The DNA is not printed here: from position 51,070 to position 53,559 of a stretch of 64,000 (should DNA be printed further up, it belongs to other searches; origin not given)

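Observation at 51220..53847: Cdc48/p97-like double-ring AAA+ unfoldase with an 11-His N-terminal tail, paired with an unrecognisable 140-aa protein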

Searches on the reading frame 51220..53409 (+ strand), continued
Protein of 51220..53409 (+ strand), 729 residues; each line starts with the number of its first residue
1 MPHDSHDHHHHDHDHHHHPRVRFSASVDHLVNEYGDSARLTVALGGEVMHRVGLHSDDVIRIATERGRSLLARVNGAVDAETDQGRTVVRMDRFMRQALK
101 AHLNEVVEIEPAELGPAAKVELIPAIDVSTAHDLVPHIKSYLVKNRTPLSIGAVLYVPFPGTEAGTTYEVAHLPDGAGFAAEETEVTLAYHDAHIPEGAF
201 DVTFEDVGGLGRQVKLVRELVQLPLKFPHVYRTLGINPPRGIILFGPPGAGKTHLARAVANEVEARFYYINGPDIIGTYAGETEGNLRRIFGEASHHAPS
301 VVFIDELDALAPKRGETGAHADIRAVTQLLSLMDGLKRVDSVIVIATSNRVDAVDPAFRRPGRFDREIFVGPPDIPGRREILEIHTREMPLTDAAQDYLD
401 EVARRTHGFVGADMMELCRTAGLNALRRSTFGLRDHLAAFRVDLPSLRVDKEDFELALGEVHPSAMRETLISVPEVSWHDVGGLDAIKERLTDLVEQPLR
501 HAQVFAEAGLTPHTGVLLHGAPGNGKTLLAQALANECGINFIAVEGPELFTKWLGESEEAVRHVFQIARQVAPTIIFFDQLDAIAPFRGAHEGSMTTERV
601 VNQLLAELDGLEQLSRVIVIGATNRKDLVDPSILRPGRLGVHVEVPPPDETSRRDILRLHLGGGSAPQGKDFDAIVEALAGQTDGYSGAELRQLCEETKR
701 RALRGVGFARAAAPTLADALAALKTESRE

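Call 18: find_encoding_contigs(protein=P0002, flank=8000, max_places=1)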
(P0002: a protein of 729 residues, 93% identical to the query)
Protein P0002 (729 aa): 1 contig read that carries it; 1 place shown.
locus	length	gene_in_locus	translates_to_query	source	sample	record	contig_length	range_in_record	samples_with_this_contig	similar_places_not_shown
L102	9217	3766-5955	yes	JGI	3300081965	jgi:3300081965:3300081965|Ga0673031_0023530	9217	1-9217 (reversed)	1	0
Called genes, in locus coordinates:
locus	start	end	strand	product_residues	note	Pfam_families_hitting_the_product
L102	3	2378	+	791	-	?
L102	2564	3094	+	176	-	PF02311:AraC_binding (weak), PF07883:Cupin_2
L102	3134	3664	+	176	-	PF02311:AraC_binding (weak), PF07883:Cupin_2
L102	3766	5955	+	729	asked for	PF02359:CDC48_N (weak), PF06068:TIP49 (faint), PF13191:AAA_16 (weak), PF00004:AAA, PF05496:RuvB_N (weak), PF17862:AAA_lid_3, PF00004:AAA, PF17862:AAA_lid_3 (weak), +15 more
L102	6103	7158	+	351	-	PF13531:SBP_bac_11, PF01547:SBP_bac_1, PF13416:SBP_bac_8, PF13343:SBP_bac_6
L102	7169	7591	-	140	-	-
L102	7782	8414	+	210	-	PF02563:Poly_export, PF10531:SLBB, PF22461:SLBB_2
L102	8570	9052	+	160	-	PF06186:DUF992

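Call 19: find_encoding_contigs(protein=P0004, flank=8000, max_places=1)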
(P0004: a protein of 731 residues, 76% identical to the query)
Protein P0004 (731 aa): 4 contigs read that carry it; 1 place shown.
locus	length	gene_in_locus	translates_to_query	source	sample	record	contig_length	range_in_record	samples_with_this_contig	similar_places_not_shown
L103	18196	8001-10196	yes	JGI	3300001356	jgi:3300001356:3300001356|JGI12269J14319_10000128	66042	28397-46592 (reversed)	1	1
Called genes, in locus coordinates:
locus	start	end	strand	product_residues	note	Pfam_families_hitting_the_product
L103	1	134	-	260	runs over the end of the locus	-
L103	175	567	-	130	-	-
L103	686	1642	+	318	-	PF19300:BPD_transp_1_N, PF00528:BPD_transp_1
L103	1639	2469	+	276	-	PF00528:BPD_transp_1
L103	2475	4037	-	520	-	PF00496:SBP_bac_5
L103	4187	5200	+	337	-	PF04909:Amidohydro_2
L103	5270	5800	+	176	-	PF02311:AraC_binding (weak), PF07883:Cupin_2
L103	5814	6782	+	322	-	PF13379:NMT1_2, PF09084:NMT1, PF12974:Phosphonate-bd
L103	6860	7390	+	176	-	PF02311:AraC_binding (weak), PF07883:Cupin_2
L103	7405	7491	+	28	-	-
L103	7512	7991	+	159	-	PF07883:Cupin_2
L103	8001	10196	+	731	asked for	PF13401:AAA_22 (faint), PF02359:CDC48_N, PF13191:AAA_16 (weak), PF00004:AAA, PF05496:RuvB_N (weak), PF17862:AAA_lid_3, PF00004:AAA, PF17862:AAA_lid_3 (weak), +16 more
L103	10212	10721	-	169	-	PF07883:Cupin_2 (weak)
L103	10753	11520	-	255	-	PF00528:BPD_transp_1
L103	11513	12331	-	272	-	PF00005:ABC_tran, PF13304:AAA_21 (faint)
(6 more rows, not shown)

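Call 20: find_encoding_contigs(protein=P0059, flank=8000, max_places=1)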
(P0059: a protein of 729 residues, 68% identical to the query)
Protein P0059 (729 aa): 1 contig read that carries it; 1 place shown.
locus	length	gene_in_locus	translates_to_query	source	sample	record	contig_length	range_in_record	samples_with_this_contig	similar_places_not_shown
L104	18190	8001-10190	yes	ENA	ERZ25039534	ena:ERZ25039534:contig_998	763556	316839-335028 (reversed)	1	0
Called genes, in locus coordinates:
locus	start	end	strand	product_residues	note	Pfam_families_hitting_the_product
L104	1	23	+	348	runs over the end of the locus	PF01979:Amidohydro_1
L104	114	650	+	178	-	PF00890:FAD_binding_2, PF01266:DAO (weak), PF12831:FAD_oxidored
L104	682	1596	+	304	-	PF00890:FAD_binding_2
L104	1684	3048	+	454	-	PF01425:Amidase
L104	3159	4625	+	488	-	PF01977:UbiD, PF20696:UbiD_C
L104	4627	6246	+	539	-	PF01494:FAD_binding_3, PF21274:Rng_hyd_C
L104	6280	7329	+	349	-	PF07883:Cupin_2, PF02311:AraC_binding (faint)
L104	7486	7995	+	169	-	-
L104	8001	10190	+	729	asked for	PF02359:CDC48_N (faint), PF13191:AAA_16 (faint), PF13521:AAA_28 (faint), PF00004:AAA, PF05496:RuvB_N (weak), PF17862:AAA_lid_3, PF05496:RuvB_N (weak), PF00004:AAA, +19 more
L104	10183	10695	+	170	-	PF02311:AraC_binding (weak), PF07883:Cupin_2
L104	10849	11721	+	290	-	PF01522:Polysacc_deac_1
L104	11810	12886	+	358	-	PF01547:SBP_bac_1 (faint), PF13416:SBP_bac_8, PF13343:SBP_bac_6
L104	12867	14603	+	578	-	PF00528:BPD_transp_1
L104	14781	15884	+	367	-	PF00005:ABC_tran, PF08402:TOBE_2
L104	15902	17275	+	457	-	-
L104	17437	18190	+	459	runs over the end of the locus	-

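Call 21: find_encoding_contigs(protein=P0040, flank=8000, max_places=1)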
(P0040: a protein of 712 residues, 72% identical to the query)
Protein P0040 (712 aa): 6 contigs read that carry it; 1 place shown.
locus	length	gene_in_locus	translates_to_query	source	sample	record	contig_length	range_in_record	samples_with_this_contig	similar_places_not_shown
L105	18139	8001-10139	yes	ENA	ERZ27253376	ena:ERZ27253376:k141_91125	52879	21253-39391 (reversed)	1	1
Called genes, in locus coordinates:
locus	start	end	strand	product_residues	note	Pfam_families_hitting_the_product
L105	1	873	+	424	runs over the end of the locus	PF00155:Aminotran_1_2 (weak), PF00266:Aminotran_5, PF01053:Cys_Met_Meta_PP (faint)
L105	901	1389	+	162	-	PF01592:NifU_N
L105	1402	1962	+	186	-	PF08712:Nfu_N, PF01106:NifU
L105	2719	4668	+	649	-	PF00664:ABC_membrane, PF00005:ABC_tran, PF02463:SMC_N (faint)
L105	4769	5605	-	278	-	PF13468:Glyoxalase_3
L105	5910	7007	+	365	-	PF04909:Amidohydro_2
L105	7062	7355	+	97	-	PF03795:YCII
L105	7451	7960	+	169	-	-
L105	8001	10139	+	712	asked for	PF02359:CDC48_N, PF02367:TsaE (faint), PF00005:ABC_tran (faint), PF13191:AAA_16 (weak), PF00004:AAA, PF17862:AAA_lid_3, PF05496:RuvB_N (weak), PF00004:AAA, +20 more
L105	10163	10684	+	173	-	PF02311:AraC_binding (faint), PF07883:Cupin_2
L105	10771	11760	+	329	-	PF03401:TctC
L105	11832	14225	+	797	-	PF01315:Ald_Xan_dh_C, PF02738:MoCoBD_1, PF20256:MoCoBD_2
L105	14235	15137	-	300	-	PF08450:SGL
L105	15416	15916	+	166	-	PF13412:HTH_24 (faint), PF01047:MarR, PF12802:MarR_2, PF13463:HTH_27 (weak)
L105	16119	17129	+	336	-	PF13379:NMT1_2, PF09084:NMT1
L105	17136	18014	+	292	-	PF20703:nSTAND1 (weak), PF00005:ABC_tran, PF00004:AAA (faint), PF13304:AAA_21 (faint)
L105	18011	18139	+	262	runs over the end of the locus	PF00528:BPD_transp_1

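Call 27: search_solved_structures(query=window:51220-53409:+, max_evalue=1e-50)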
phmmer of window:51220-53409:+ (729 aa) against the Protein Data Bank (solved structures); distinct sequences matched with E-value up to 1e-50: 147 (the best 60 are shown).
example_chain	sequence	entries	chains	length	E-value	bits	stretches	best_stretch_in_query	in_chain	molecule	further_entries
5g4g_A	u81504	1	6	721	1.7e-171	575.4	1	81-653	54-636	VCP-LIKE ATPASE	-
5vc7_A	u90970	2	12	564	1.6e-168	565.6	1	202-657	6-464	VCP-like ATPase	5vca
5g4f_A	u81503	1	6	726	8.7e-168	563.1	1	72-638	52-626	VCP-LIKE ATPASE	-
9yrc_A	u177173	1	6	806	1.6e-166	558.9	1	42-704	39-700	Transitional endoplasmic reticulum ATPase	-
7lmy_A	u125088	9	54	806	2.2e-166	558.5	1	42-704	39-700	Transitional endoplasmic reticulum ATPase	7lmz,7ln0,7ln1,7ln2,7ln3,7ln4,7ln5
7bp8_A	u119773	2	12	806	2.7e-166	558.2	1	41-704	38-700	Transitional endoplasmic reticulum ATPase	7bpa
1r7r_A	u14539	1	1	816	3.1e-166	558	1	42-704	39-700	Transitional endoplasmic reticulum ATPase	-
7rl6_A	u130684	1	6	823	3.2e-166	558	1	42-704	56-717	Transitional endoplasmic reticulum ATPase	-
7l5w_A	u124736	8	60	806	3.2e-166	557.9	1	42-704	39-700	Transitional endoplasmic reticulum ATPase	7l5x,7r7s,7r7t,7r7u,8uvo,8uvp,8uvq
7bp9_A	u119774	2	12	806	3.3e-166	557.9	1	41-704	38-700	Transitional endoplasmic reticulum ATPase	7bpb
7rl7_A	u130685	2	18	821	3.3e-166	557.9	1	42-704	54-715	Transitional endoplasmic reticulum ATPase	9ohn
7rl9_A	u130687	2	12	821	3.5e-166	557.8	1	42-704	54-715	Transitional endoplasmic reticulum ATPase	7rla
8yka_A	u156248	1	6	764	3.6e-166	557.8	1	42-704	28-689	Transitional endoplasmic reticulum ATPase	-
7rlj_A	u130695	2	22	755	3.6e-166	557.8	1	42-704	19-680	Transitional endoplasmic reticulum ATPase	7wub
8b5r_A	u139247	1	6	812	3.7e-166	557.7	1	40-704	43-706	Transitional endoplasmic reticulum ATPase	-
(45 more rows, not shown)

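Call 30: search_dna_similar(query=window:51220-53409:+, collection=plasmids, mode=protein, max_evalue=1e-100, max_rows=25)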
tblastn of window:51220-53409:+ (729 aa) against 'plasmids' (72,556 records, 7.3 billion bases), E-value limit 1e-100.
Records with a match: 50; places in all: 55; records where one place covers at least 80% of the query: 37.
Best place of each record, by identity: <60% 50.
By first word of the organism name: Halobacterium 7; Rhizobium 6; Natronorubrum 4; Natrinema 4; Haloarcula 4; Haloterrigena 4; Methylobacterium 2; Microvirga 2; Halorussus 2; Methylocella 2; and 12 more.
By predicted mobility (MOB-suite, as given by PLSDB): non-mobilizable 47; mobilizable 3.
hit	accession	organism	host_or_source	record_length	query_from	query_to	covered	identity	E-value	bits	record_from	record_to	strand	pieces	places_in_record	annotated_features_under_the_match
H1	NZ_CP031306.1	Natronorubrum bangense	Cell culture,The Bange salt-alkaline ...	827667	35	704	92%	44.9%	1e-162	527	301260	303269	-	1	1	CDC48 family AAA ATPase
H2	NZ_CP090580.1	Methylobacterium radiotolerans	Pure isolate,Urban soil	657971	36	704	92%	44.4%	4e-159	517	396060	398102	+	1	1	CDC48 family AAA ATPase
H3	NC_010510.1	Methylobacterium radiotolerans JCM 2831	-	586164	36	704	92%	44.4%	9e-159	516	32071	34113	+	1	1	CDC48 family AAA ATPase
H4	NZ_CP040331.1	Natrinema versiforme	-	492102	36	703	92%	43.9%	4e-155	506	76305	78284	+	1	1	none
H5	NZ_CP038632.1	Halobacterium salinarum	cell culture,DSM:3754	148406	47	704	90%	44.6%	8e-167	539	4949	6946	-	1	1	CDC48 family AAA ATPase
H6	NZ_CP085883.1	Halobacterium salinarum NRC-34001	Genome,Canadian salted buffalo hide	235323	47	704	90%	44.6%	8e-167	539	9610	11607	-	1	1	CDC48 family AAA ATPase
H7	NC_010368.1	Halobacterium salinarum NRC-34001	-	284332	47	704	90%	44.6%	8e-167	539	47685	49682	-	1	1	CDC48 family AAA ATPase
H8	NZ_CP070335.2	Halobacterium sp. BOL4-2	Salt,Salt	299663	47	704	90%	44.6%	8e-167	539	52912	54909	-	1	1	CDC48 family AAA ATPase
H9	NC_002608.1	Halobacterium salinarum NRC-34001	-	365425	47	704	90%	44.6%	8e-167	539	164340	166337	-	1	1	CDC48 family AAA ATPase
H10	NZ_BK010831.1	Halobacterium salinarum NRC-34001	-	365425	47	704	90%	44.6%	8e-167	539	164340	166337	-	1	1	CDC48 family AAA ATPase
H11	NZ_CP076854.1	Rhizobium sp. WYJ-E13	Curcuma wenyujin Y.H. Chen et C. ...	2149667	44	704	91%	43.9%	1e-156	509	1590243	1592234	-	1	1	none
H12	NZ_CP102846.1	Microvirga terrae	soil,soil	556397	36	704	92%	43.4%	7e-157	511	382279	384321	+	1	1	CDC48 family AAA ATPase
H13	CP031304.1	Natrinema thermotolerans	Cell culture,Korean salt-fermented food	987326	36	704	92%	43.3%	6e-161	522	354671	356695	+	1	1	AAA family ATPase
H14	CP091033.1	Sinorhizobium sp. B11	soybean,TY,soil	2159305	38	704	91%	43.3%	4e-156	508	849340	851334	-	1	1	CDC48 family AAA ATPase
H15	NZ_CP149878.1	Rhizobium sp. T1473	Medicago sativa,Cell Culture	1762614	44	704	91%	43.6%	4e-157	511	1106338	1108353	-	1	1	none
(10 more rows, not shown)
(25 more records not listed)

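Call 31: search_protein_families(library=ncbifam, proteins=[L104:10183-10695:+, L104:7486-7995:+, L105:5910-7007:+], max_evalue=0.01)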
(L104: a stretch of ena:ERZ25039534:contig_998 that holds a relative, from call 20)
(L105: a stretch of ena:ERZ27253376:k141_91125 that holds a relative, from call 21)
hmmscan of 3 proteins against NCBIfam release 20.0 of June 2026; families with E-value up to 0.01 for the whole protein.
L104:10183-10695:+ (170 aa): 5 families
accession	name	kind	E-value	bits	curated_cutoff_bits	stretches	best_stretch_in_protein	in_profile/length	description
TIGR02272.1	gentisate_1_2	equivalog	7.1e-08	31.8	442.1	1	86-159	97-167/336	gentisate 1,2-dioxygenase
NF049978.1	AminoSalDhMabB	equivalog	8.3e-06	25.4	650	1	81-134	259-309/351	5-aminosalicylate 1,2-dioxygenase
NF049940.1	MandnitrLy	equivalog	0.0029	17.4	140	1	80-134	44-96/130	(R)-mandelonitrile lyase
NF007633.0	PRK10296.1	equivalog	0.0061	16.1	264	1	80-126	33-79/280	transcriptional regulator ChbR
TIGR00218.1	manA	equivalog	0.0078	15.4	116.2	1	71-128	290-347/359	mannose-6-phosphate isomerase, class I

L104:7486-7995:+ (169 aa): 3 families
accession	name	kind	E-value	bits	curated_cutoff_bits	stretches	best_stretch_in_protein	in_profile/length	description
NF049978.1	AminoSalDhMabB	equivalog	6.7e-06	25.7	650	1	44-137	226-316/351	5-aminosalicylate 1,2-dioxygenase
TIGR02272.1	gentisate_1_2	equivalog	7e-05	21.9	442.1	1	46-119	230-303/336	gentisate 1,2-dioxygenase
NF007408.0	PRK09943.1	equivalog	0.0044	16.6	211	1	34-113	78-154/185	HTH-type transcriptional regulator PuuR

L105:5910-7007:+ (365 aa): 0 families

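Call 52: list_cluster_members(proteins=[P0024, P0100, P0040, P0081, P0016, P0051])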
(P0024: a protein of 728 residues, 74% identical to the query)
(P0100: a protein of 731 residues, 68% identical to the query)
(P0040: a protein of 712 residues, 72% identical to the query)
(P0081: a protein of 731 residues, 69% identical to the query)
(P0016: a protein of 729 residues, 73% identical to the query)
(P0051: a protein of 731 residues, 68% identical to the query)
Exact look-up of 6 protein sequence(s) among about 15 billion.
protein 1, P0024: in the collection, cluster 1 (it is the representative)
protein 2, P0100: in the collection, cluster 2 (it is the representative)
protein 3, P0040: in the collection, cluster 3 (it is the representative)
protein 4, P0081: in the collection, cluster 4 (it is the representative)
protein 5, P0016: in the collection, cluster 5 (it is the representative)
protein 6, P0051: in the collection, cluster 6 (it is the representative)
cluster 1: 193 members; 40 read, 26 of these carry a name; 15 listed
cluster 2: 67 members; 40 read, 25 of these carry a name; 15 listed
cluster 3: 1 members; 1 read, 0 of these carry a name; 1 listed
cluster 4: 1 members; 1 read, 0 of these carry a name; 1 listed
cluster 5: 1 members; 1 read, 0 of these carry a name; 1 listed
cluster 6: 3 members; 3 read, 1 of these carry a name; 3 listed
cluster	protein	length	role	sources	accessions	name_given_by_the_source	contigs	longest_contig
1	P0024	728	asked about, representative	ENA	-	-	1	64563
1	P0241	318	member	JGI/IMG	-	6-methylsalicylate decarboxylase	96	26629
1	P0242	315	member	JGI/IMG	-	6-methylsalicylate decarboxylase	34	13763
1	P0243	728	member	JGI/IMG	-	transitional endoplasmic reticulum ATPase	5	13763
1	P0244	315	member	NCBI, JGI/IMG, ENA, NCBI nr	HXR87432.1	MAG TPA: amidohydrolase family protein [Stellaceae bacterium] | 6-methylsalicylate decarboxylase | amidohydrolase family protein [Stellaceae bacterium]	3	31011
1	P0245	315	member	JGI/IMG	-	predicted TIM-barrel fold metal-dependent hydrolase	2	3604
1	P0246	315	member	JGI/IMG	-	predicted TIM-barrel fold metal-dependent hydrolase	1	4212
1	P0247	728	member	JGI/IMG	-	transitional endoplasmic reticulum ATPase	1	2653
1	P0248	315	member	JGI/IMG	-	predicted TIM-barrel fold metal-dependent hydrolase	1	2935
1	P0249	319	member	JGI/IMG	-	predicted TIM-barrel fold metal-dependent hydrolase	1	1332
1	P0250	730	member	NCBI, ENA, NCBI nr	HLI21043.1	MAG TPA: AAA family ATPase [Stellaceae bacterium] | AAA family ATPase [Stellaceae bacterium]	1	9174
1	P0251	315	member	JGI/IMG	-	6-methylsalicylate decarboxylase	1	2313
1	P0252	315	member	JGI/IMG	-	predicted TIM-barrel fold metal-dependent hydrolase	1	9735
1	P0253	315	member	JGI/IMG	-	6-methylsalicylate decarboxylase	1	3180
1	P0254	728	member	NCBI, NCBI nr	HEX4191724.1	MAG TPA: AAA family ATPase [Stellaceae bacterium] | AAA family ATPase [Stellaceae bacterium]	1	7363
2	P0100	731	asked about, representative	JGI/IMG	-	transitional endoplasmic reticulum ATPase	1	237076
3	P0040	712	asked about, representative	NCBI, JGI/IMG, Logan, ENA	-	-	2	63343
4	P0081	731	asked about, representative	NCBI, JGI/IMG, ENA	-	-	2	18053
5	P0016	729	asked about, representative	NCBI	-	-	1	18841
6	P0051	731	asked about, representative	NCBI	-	-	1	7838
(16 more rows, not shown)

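Call 58: search_protein_families(library=pfam, proteins=[L104:10183-10695:+, L104:7486-7995:+], max_evalue=0.001)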
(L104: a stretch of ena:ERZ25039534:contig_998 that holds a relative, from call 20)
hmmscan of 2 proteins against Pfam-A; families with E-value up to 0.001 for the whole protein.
L104:10183-10695:+ (170 aa): 3 families
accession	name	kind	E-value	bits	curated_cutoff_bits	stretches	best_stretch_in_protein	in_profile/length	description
PF07883.17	Cupin_2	-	1.2e-10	41.4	27.2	1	82-143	9-66/70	Cupin domain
PF02311.25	AraC_binding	-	1.9e-06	28.1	21.1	1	81-122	13-54/135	AraC-like ligand binding domain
PF21621.3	MPI_cupin_dom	-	0.00054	20.3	27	0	75-128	13-66/79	Mannose-6-phosphate isomerase, cupin domain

L104:7486-7995:+ (169 aa): 1 family
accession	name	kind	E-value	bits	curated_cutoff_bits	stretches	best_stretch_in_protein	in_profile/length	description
PF07883.17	Cupin_2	-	0.00014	21.9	27.2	1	72-115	3-46/70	Cupin domain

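Call 64: find_encoding_contigs(protein=P0062, flank=5000, max_places=1)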
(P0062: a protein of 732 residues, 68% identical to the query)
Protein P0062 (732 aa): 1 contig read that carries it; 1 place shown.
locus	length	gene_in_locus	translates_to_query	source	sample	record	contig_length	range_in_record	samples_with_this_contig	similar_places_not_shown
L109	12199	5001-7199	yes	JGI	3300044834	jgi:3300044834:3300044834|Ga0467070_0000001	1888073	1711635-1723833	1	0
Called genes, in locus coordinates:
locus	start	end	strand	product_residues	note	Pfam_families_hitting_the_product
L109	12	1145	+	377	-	PF07883:Cupin_2 (weak)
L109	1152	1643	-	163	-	PF01047:MarR, PF12802:MarR_2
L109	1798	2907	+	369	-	PF07883:Cupin_2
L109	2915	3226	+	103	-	PF00355:Rieske, PF13806:Rieske_2, PF22543:Rieske_4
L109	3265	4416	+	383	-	PF04909:Amidohydro_2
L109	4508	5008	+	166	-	-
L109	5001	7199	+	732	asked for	PF02359:CDC48_N (weak), PF13671:AAA_33 (faint), PF00005:ABC_tran (faint), PF01637:ATPase_2 (faint), PF00004:AAA, PF05496:RuvB_N (weak), PF17862:AAA_lid_3, PF00004:AAA, +18 more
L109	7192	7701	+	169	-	PF02311:AraC_binding (weak), PF07883:Cupin_2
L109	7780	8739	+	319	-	PF00701:DHDPS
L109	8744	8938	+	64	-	-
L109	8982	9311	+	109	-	-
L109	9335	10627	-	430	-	PF05977:MFS_3, PF07690:MFS_1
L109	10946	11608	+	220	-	PF03737:RraA-like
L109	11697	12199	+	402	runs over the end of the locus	PF00355:Rieske, PF11723:Aromatic_hydrox (faint), PF19301:LigXa_C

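Call 65: find_encoding_contigs(protein=P0082, flank=5000, max_places=1)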
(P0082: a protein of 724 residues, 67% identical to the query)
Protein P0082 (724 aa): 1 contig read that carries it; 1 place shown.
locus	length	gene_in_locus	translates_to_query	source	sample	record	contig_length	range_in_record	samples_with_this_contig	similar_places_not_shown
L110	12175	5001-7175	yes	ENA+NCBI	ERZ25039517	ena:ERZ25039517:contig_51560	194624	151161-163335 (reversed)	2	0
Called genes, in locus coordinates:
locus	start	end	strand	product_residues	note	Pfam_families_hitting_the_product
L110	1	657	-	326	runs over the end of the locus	PF13379:NMT1_2, PF12974:Phosphonate-bd, PF09084:NMT1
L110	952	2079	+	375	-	PF04909:Amidohydro_2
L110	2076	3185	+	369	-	PF04909:Amidohydro_2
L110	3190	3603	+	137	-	PF00355:Rieske, PF13806:Rieske_2 (faint), PF22543:Rieske_4 (weak)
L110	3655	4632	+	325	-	PF03401:TctC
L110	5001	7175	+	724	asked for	PF02359:CDC48_N (weak), PF13521:AAA_28 (faint), PF13671:AAA_33 (faint), PF13191:AAA_16 (weak), PF00004:AAA, PF05496:RuvB_N (weak), PF17862:AAA_lid_3, PF00004:AAA, +17 more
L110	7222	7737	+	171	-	-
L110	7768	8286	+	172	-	PF02311:AraC_binding (weak), PF07883:Cupin_2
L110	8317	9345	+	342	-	PF03401:TctC (weak)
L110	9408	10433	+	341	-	PF03401:TctC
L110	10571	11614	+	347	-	PF04909:Amidohydro_2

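Call 66: find_encoding_contigs(protein=P0109, flank=5000, max_places=1)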
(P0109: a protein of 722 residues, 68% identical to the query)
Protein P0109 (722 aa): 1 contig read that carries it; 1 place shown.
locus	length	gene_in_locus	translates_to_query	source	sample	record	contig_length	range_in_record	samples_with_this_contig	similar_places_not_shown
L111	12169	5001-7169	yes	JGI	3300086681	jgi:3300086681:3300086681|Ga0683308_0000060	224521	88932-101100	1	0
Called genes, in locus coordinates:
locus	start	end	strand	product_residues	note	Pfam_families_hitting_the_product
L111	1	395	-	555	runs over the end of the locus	PF01977:UbiD, PF20696:UbiD_C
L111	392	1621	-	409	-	PF01494:FAD_binding_3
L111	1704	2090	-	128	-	PF12973:Cupin_7 (weak)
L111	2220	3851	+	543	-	PF01494:FAD_binding_3, PF21274:Rng_hyd_C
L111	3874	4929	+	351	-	PF07883:Cupin_2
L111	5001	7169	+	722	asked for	PF13191:AAA_16 (faint), PF02359:CDC48_N (weak), PF13521:AAA_28 (faint), PF00004:AAA, PF05496:RuvB_N (weak), PF17862:AAA_lid_3, PF00004:AAA, PF17862:AAA_lid_3 (weak), +18 more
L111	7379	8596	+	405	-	PF01070:FMN_dh, PF00478:IMPDH (weak), PF03060:NMO (weak), PF01645:Glu_synthase (faint)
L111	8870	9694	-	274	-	-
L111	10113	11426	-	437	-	PF00355:Rieske, PF11723:Aromatic_hydrox (faint), PF19301:LigXa_C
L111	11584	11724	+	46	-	-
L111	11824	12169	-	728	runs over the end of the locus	PF17764:PriA_3primeBD, PF00270:DEAD, PF04851:ResIII, PF00271:Helicase_C (faint), PF18319:Zn_ribbon_PriA, PF18074:PriA_C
